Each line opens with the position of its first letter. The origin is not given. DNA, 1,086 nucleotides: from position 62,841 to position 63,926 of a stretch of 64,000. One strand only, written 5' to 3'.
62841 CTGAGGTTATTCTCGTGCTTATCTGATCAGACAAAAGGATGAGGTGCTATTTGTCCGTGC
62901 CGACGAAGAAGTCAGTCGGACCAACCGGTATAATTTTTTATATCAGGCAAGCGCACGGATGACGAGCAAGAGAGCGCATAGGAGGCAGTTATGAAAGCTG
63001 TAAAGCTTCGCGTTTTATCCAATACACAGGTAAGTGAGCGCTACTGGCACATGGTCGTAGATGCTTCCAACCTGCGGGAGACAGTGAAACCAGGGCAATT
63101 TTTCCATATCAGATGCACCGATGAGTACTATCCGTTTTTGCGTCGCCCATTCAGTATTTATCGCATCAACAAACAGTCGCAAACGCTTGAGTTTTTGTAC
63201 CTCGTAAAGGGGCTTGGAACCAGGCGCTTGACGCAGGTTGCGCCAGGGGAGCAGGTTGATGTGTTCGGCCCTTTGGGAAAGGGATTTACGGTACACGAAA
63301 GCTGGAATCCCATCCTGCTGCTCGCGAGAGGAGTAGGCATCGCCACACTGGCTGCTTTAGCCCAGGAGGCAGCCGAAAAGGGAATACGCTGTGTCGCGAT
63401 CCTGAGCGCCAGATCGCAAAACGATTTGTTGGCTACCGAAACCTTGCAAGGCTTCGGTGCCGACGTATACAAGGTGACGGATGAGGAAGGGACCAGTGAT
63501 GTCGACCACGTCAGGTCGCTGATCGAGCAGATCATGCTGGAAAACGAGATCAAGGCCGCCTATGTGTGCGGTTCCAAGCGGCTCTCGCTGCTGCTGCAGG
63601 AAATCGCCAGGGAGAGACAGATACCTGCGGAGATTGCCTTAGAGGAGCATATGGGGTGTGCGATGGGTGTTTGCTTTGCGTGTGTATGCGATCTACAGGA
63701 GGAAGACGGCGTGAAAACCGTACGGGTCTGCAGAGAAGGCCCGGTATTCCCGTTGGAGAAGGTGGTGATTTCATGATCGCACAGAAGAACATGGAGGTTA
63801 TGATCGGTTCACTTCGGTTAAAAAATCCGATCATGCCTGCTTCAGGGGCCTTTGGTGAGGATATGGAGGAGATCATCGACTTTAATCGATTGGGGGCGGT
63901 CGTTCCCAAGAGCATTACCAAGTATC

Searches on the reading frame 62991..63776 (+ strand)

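Call 9: search_protein_families(library=pfam, proteins=[window:62991-63776:+], max_evalue=0.001)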
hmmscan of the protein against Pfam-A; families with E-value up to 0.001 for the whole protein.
window:62991-63776:+ (261 aa): 1 family
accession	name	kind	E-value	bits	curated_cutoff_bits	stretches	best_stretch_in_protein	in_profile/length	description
PF10418.14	DHODB_Fe-S_bind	-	7.6e-14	51.6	23.9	1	218-258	1-40/41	Iron-sulfur cluster binding domain of dihydroorotate dehydrogenase B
